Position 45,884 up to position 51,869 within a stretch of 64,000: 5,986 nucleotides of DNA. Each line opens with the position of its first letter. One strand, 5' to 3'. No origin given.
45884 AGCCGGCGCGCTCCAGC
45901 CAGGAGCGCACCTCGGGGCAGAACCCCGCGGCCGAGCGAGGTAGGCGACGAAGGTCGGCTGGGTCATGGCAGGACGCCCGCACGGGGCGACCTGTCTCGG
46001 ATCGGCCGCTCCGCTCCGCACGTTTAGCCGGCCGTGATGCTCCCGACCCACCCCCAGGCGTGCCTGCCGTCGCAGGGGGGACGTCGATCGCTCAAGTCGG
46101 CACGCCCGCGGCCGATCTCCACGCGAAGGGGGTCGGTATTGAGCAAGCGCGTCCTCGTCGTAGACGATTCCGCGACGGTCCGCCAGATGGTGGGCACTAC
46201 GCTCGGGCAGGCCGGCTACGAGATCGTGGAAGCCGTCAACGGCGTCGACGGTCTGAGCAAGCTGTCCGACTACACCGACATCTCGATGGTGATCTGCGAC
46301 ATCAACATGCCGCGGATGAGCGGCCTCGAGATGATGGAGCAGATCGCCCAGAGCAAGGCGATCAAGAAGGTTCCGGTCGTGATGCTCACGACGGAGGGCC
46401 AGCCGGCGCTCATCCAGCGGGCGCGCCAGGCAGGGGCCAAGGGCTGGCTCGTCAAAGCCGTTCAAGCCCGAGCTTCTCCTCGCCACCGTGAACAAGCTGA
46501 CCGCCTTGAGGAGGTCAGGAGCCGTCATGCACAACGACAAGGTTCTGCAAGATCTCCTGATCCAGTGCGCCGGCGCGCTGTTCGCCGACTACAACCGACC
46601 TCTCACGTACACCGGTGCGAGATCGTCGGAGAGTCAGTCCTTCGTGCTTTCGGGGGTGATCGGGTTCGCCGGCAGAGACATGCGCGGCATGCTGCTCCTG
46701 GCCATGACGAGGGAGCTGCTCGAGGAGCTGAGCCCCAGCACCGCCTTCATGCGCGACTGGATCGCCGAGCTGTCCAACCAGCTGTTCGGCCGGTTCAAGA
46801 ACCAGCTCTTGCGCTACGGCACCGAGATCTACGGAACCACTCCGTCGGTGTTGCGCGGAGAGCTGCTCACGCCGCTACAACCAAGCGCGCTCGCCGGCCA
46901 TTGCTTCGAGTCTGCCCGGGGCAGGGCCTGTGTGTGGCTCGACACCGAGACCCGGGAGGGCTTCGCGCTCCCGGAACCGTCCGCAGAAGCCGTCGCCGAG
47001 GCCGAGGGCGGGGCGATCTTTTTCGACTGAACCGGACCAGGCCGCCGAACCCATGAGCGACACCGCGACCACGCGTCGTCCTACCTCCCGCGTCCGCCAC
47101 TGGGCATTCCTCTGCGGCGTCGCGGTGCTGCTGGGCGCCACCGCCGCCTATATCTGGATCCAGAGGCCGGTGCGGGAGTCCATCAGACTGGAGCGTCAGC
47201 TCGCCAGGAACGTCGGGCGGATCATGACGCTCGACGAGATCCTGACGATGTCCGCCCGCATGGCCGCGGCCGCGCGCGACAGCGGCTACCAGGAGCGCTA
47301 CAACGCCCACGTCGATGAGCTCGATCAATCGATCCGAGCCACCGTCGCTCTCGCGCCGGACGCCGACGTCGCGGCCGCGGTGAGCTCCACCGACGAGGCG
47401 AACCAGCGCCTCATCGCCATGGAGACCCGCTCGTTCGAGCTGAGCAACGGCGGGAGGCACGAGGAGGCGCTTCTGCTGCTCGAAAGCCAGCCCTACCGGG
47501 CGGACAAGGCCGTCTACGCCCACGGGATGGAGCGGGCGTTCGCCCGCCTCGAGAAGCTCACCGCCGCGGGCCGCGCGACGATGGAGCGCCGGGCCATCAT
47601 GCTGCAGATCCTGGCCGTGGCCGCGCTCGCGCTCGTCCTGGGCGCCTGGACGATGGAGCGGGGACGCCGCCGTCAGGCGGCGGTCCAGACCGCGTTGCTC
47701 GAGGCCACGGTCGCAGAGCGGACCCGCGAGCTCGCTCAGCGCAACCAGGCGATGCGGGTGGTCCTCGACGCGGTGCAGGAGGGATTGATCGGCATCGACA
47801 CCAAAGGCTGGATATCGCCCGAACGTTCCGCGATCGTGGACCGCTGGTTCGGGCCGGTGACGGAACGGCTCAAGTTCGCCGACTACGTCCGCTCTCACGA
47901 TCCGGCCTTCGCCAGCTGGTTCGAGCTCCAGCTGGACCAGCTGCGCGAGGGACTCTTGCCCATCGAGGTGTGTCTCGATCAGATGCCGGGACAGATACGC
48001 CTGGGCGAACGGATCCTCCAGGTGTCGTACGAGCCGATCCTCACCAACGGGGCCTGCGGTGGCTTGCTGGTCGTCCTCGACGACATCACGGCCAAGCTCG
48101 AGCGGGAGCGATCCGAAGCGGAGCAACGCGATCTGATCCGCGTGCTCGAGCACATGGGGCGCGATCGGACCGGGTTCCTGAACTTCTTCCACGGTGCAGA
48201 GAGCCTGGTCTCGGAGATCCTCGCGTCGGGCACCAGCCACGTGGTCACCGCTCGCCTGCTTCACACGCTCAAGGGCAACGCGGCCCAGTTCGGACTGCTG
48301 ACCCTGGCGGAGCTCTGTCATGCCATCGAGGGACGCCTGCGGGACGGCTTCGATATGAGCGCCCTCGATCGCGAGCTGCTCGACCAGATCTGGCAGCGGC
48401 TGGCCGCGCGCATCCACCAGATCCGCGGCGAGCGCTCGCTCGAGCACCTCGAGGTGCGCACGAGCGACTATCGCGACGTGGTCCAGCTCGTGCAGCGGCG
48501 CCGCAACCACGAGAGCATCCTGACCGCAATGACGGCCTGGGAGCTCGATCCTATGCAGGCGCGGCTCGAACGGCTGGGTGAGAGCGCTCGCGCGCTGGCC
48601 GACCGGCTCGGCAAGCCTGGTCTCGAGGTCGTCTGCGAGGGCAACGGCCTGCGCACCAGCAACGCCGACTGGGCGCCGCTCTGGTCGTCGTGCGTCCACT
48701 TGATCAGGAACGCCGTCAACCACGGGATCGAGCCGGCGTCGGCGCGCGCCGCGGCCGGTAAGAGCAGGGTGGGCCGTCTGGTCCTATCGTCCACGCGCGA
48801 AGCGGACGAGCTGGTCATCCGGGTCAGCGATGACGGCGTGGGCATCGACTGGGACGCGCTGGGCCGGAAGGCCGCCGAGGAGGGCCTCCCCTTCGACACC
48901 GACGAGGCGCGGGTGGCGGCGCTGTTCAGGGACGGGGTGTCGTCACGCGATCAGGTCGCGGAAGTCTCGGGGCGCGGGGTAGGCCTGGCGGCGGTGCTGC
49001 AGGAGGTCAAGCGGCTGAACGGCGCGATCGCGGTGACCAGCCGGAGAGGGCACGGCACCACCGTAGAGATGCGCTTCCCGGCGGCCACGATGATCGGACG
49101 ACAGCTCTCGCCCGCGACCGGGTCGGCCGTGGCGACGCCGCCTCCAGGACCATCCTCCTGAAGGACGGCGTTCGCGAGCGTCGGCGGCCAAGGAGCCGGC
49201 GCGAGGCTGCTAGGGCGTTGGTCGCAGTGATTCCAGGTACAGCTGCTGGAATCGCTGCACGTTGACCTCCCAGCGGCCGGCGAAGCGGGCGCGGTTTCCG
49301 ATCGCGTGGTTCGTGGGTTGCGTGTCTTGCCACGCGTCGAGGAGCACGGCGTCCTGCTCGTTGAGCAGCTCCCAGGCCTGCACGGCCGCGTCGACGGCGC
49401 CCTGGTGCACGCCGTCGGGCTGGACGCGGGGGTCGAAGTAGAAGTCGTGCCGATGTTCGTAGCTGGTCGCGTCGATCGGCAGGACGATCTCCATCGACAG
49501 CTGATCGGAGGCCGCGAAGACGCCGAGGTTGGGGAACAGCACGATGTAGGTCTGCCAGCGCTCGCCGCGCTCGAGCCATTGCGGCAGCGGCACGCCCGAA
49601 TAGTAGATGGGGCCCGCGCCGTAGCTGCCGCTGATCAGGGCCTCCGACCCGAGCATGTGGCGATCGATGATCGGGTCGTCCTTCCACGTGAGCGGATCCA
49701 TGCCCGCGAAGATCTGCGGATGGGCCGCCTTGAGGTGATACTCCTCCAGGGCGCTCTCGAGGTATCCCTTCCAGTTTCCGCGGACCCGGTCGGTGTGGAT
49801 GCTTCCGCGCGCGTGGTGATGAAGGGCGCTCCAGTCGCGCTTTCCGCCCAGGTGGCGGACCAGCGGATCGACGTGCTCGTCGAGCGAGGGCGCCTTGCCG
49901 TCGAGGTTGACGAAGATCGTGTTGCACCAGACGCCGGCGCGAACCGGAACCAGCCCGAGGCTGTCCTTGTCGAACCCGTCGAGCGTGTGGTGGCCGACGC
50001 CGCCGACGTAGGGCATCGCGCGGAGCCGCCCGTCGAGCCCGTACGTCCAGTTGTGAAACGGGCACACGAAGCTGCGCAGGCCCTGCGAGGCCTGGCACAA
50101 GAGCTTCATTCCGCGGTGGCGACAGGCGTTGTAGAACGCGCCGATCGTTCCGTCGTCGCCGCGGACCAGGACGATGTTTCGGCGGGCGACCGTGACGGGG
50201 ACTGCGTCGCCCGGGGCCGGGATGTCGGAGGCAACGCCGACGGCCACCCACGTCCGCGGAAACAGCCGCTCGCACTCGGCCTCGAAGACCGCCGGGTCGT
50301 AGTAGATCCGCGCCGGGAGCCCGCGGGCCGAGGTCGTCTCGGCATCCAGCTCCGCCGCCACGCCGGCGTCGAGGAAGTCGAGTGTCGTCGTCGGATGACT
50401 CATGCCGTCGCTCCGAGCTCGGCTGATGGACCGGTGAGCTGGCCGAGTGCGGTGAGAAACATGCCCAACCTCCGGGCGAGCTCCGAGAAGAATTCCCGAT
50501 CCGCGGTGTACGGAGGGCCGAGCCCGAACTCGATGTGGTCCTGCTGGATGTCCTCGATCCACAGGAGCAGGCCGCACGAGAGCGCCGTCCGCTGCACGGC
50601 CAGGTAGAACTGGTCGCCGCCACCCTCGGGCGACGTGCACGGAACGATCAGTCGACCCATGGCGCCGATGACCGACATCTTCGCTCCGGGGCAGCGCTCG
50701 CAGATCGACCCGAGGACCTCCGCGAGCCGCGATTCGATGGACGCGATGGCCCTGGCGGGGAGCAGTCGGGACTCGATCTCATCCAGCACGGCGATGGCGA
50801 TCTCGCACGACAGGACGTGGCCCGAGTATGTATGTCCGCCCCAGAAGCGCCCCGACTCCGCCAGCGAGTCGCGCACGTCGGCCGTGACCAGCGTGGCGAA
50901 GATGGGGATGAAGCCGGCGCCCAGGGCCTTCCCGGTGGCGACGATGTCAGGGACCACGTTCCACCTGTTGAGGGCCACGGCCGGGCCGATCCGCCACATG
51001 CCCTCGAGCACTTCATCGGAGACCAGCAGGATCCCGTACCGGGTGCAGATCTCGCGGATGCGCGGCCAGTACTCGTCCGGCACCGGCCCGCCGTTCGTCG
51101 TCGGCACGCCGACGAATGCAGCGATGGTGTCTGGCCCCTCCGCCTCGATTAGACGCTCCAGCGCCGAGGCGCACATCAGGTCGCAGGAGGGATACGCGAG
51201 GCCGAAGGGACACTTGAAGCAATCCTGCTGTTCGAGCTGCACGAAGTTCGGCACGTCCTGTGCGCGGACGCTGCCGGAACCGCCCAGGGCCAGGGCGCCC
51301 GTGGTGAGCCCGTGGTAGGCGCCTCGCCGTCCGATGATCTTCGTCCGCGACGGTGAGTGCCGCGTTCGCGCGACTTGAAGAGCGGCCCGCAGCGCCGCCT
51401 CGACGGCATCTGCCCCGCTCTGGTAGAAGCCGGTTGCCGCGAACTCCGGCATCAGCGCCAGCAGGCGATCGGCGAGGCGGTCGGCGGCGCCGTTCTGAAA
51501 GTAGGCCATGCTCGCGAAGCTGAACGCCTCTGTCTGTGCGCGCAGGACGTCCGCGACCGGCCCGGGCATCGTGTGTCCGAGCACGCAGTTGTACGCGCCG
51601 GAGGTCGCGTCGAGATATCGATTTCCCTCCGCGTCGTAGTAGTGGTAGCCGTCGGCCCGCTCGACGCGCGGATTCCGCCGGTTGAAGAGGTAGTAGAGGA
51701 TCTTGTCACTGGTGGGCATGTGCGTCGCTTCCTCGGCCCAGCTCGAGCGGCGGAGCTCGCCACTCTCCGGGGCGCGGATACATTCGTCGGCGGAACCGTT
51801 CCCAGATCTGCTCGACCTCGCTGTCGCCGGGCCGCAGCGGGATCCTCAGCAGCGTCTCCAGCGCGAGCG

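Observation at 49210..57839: Compact biosynthetic operon: NRPS (formyltransferase-like, C-like, A, T, R domains), YcaO, omega-aminotransferase, Rieske oxygenase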

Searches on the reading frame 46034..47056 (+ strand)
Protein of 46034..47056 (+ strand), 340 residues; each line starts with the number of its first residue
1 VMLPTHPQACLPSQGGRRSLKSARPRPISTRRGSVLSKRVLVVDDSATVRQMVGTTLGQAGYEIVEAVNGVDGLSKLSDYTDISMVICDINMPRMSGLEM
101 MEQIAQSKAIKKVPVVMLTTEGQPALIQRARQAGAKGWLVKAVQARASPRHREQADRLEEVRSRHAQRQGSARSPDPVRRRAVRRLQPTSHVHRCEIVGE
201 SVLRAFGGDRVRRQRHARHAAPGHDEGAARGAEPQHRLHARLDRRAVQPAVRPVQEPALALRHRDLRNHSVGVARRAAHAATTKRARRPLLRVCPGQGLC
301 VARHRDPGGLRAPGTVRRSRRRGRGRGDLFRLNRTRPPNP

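Call 43: search_protein_families(library=pfam, proteins=[window:46034-47056:+], max_evalue=0.001)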
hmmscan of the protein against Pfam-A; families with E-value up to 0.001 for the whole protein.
window:46034-47056:+ (340 aa): 1 family
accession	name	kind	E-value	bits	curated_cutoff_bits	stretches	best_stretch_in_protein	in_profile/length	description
PF00072.30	Response_reg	-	1.3e-23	83.7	30.2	1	40-145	1-103/111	Response regulator receiver domain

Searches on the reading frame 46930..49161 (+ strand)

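Call 43: search_protein_families(library=pfam, proteins=[window:46930-49161:+], max_evalue=0.001)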
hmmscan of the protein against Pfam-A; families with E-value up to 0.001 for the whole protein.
window:46930-49161:+ (743 aa): 2 families
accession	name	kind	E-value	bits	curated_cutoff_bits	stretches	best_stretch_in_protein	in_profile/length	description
PF02518.31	HATPase_c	-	9.1e-13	49.1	26.4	1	590-719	8-110/111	Histidine kinase-, DNA gyrase B-, and HSP90-like ATPase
PF01627.28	Hpt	-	1.3e-06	29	24.6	1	441-493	30-76/84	Hpt domain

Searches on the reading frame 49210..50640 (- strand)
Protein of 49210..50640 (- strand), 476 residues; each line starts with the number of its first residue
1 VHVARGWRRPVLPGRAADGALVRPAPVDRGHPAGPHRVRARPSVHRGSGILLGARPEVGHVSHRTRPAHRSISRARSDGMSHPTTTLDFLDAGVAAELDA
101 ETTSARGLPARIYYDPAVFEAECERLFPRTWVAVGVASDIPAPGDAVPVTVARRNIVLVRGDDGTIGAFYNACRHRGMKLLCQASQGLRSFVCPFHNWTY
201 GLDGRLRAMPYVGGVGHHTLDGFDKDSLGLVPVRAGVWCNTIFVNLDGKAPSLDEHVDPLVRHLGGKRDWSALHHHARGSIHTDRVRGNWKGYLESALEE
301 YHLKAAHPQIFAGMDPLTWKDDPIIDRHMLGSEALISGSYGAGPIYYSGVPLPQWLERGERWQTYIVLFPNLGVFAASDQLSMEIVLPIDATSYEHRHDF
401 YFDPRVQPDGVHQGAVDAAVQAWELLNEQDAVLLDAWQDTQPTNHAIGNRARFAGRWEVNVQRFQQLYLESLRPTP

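Call 4: search_protein_families(library=pfam, proteins=[window:49210-50640:-], max_evalue=0.01)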
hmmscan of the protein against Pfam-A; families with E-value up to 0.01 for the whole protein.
window:49210-50640:- (476 aa): 2 families
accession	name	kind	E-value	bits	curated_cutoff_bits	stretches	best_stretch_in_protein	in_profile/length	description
PF00355.32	Rieske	-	3.2e-18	65.9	20.3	1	130-213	1-82/88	Rieske [2Fe-2S] domain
PF00848.25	Ring_hydroxyl_A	-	6.7e-18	65.8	24.9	1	273-470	4-204/208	Ring hydroxylating alpha subunit (catalytic domain)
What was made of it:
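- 49210..50403 (-): Alpha-only Rieske non-haem iron oxygenase, 397 aa. It has CRH-x17-CPFH and HLKAAH iron ligands. No beta subunit or reductase gene is nearby. Rieske and Ring_hydroxyl_A hits (call 4).
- Checked: Pfam (call 4) finds Rieske + Ring_hydroxyl_A at 49210-50640 (true start is the ATG at 50403).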

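Call 45: search_solved_structures(query=window:49210-50403:-, max_evalue=0.001)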
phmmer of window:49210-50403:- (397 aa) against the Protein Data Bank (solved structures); distinct sequences matched with E-value up to 0.001: 34.
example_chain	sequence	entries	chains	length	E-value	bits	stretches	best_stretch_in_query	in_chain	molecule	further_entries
6y9c_A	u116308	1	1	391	2e-29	106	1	29-231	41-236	Carnitine monooxygenase oxygenase subunit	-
6y8j_A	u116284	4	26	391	2e-29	106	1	29-231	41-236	Carnitine monooxygenase oxygenase subunit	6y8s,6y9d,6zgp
8k0a_A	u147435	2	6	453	6e-28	101.1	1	24-231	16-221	3-phenylpropionate/cinnamic acid dioxygenase subunit alpha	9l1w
9jp5_A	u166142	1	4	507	6.7e-27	97.6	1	27-231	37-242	Phthalate 3,4-dioxygenase alpha subunit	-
1uli_A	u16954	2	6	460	1.7e-26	96.3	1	12-223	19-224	biphenyl dioxygenase large subunit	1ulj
2ckf_A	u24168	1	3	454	2.9e-26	95.5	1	30-228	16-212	RING-HYDROXYLATING DIOXYGENASE ALPHA SUBUNIT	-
2yfi_A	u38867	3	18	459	7.5e-26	94.2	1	29-225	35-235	BIPHENYL DIOXYGENASE SUBUNIT ALPHA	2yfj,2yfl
5aeu_A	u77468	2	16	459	7.5e-26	94.2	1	29-225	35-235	BIPHENYL DIOXYGENASE SUBUNIT ALPHA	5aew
2xr8_A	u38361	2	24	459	7.5e-26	94.2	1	29-225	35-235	BIPHENYL DIOXYGENASE SUBUNIT ALPHA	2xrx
2xsh_A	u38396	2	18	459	7.5e-26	94.2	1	29-225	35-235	BIPHENYL DIOXYGENASE SUBUNIT ALPHA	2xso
2gbw_A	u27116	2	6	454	8.3e-26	94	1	30-219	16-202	Biphenyl 2,3-Dioxygenase Alpha Subunit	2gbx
3gzx_A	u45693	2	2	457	2.4e-25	92.5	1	29-237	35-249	Biphenyl dioxygenase subunit alpha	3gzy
3n0q_A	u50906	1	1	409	3.8e-25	91.9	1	25-244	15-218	Putative aromatic-ring hydroxylating dioxygenase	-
7c8z_A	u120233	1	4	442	4.1e-24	88.5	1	30-229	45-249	Salicylate 5-hydroxylase, large oxygenase component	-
1wql_A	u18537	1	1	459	2.9e-23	85.7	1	24-215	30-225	iron-sulfur protein large subunit of cumene dioxygenase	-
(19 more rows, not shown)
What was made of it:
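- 49210..50403 (-): Nearest structure is carnitine monooxygenase CntA (2e-29, call 45).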

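Call 47: search_protein_families(library=ncbifam, proteins=[window:49210-50403:-], max_evalue=0.001)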
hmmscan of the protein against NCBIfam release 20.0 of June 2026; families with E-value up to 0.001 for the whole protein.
window:49210-50403:- (397 aa): 6 families
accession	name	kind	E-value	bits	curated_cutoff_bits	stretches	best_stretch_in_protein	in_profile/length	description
NF058607.1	GlBtMonoOxGbcA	equivalog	3.2e-38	131.2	670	1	17-243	21-237/420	glycine betaine monooxygenase oxygenase subunit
NF042946.1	3PPDioc_HcaE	equivalog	2.5e-33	115.8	830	1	30-228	17-214/450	3-phenylpropionate/cinnamic acid dioxygenase subunit alpha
TIGR03228.1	anthran_1_2_A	equivalog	1e-22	80.5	671.9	1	33-230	20-215/438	anthranilate 1,2-dioxygenase large subunit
NF041684.1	ant_diox_AndAc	equivalog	5.6e-21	74.6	750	1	27-226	21-220/418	anthranilate 1,2-dioxygenase large subunit AndAc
TIGR03229.1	benzo_1_2_benA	equivalog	2.3e-19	69.6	780.95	1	31-231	18-218/433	benzoate 1,2-dioxygenase large subunit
NF052579.1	BetMthstMoxSdmAMthl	equivalog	3.6e-06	26.2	600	1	52-141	18-105/351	4beta-methylsterol monooxygenase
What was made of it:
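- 49210..50403 (-): Best NCBIfam model is GbcA at 131 bits, below its 670 cut-off (call 47).
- The Rieske enzyme is closest to CntA and GbcA, which hydroxylate carbon next to charged nitrogen in small molecules (calls 45, 47).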

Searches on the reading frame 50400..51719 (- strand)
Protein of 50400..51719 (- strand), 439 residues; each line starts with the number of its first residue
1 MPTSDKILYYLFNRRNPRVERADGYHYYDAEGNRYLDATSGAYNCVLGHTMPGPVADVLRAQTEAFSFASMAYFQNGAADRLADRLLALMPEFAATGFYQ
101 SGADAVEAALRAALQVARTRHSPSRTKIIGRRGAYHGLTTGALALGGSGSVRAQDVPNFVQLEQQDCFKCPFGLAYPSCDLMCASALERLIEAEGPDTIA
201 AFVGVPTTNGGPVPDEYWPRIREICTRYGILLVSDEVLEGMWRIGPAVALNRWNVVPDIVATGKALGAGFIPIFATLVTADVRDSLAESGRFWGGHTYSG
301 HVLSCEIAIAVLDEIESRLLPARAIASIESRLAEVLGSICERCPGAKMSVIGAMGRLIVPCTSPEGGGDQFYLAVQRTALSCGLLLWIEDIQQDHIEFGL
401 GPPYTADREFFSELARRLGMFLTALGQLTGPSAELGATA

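Call 4: search_protein_families(library=pfam, proteins=[window:50400-51719:-], max_evalue=0.01)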
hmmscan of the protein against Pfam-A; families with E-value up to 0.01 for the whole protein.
window:50400-51719:- (439 aa): 2 families
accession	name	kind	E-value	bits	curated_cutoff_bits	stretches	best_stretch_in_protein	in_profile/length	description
PF00202.27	Aminotran_3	-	8.8e-57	193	30.5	1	19-358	13-346/403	Aminotransferase class-III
PF01212.27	Beta_elim_lyase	-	0.00083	19.2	27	1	57-235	13-168/288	Beta-eliminating lyase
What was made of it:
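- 50400..51719 (-): Class-III (omega) aminotransferase, 439 aa, with the PLP lysine in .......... Aminotran_3 193 bits (call 4).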

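Call 46: search_solved_structures(query=window:50400-51719:-, max_evalue=1e-20)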
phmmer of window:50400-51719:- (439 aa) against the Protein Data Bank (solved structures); distinct sequences matched with E-value up to 1e-20: 134 (the best 60 are shown).
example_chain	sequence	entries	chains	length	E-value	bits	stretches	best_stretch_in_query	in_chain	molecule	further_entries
5lh9_A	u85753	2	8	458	1.2e-48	169.4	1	19-343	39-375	OMEGA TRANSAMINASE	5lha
6s54_A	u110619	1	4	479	5e-48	167.3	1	15-322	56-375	Aspartate aminotransferase family protein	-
6io1_A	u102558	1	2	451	1.7e-47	165.5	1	10-329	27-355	Aminotransferase, class III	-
6gwi_A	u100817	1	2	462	8.8e-44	153.3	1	19-362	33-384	Putrescine aminotransferase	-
3i4j_A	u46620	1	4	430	9e-44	153.2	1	9-324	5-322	Aminotransferase, class III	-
9qc2_A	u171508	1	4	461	1.1e-42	149.7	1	17-316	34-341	Aspartate aminotransferase family protein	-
9gh9_A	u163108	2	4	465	7.4e-42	146.9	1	17-316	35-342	Aspartate aminotransferase family protein | Streptomyces aminotransferase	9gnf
9qgh_A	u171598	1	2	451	4.9e-41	144.2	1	17-316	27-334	Aspartate aminotransferase family protein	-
9j4y_A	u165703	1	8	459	4.7e-39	137.7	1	19-320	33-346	Aminotransferase, class III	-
9j2k_A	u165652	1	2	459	8.6e-39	136.8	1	19-320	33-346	Aminotransferase, class III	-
5ti8_A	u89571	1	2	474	1.2e-38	136.3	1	11-311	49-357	Aminotransferase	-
5ghf_A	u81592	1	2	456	2e-38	135.6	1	19-324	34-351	Aminotransferase class-III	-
5ghg_A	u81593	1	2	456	5.3e-38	134.2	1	19-324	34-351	Aminotransferase class-III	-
7ypm_A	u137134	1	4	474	8.1e-38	133.6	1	19-356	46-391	Aspartate aminotransferase family protein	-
4a6r_A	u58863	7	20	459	1.1e-37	133.2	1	15-310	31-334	OMEGA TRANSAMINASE | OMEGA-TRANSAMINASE | AMINOTRANSFERASE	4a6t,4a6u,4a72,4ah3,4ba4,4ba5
9j4z_A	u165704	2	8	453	3.4e-36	128.3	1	12-316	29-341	Polyamine:pyruvate transaminase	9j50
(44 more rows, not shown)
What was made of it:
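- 50400..51719 (-): Nearest structures are omega-transaminases plus putrescine and polyamine transaminases (5lh9 1.2e-48, 6gwi 8.8e-44, 9j4z 3.4e-36; call 46).
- On Class-III (omega) aminotransferase: Omega-TA structures match at 1e-48 (call 46).
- The AT's close structural relatives include putrescine and polyamine transaminases (call 46).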

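Call 47: search_protein_families(library=ncbifam, proteins=[window:50400-51719:-], max_evalue=0.001)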
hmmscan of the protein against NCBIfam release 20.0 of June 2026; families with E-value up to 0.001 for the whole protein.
window:50400-51719:- (439 aa): 68 families (the best 25 are shown)
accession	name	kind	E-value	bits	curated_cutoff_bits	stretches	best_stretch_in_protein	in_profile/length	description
NF005375.0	PRK06917.1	equivalog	8.1e-70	235.8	535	1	11-326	10-333/448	aspartate aminotransferase family protein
NF005685.0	PRK07483.1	equivalog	2.4e-65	221.1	485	1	14-325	11-331/444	aspartate aminotransferase family protein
NF005102.0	PRK06541.1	equivalog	9.8e-63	212.3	574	1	15-323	34-350/460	aspartate aminotransferase family protein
NF005683.0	PRK07481.1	subfamily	7.9e-61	206.4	575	1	15-341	28-366/453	hypothetical protein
TIGR00508.1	bioA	equivalog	5e-56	190.1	405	1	18-357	16-360/419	adenosylmethionine--8-amino-7-oxononanoate transaminase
NF005682.0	PRK07480.1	subfamily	1.7e-55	188.6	510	1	18-354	37-382/459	aminotransferase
NF052567.1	OmAmTferAptACaul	equivalog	9.4e-53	179.5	500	1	15-342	17-355/431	omega-aminotransferase AptA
NF004767.0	PRK06105.1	subfamily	1.8e-50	171.8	517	1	19-339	34-365/460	aminotransferase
NF004426.0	PRK05769.1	equivalog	1.1e-48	166.1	552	1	13-339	33-358/441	acetyl ornithine aminotransferase family protein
NF041821.1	daptide_amino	equivalog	2.1e-48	165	450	1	18-344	16-330/405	daptide-type RiPP biosynthesis aminotransferase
NF005447.0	PRK07036.1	equivalog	2.6e-48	164.9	618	1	17-320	37-352/468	aminotransferase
NF005812.0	PRK07678.1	subfamily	6.2e-47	160.3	488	1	19-325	33-346/451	aminotransferase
NF004718.0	PRK06062.1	subfamily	2.9e-46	157.9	472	1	19-342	42-363/454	hypothetical protein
NF005993.0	PRK08117.1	subfamily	4e-45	154.2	574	1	17-394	27-401/433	aspartate aminotransferase family protein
NF004624.0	PRK05964.1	equivalog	3e-43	147.9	494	1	16-356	27-365/427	adenosylmethionine--8-amino-7-oxononanoate transaminase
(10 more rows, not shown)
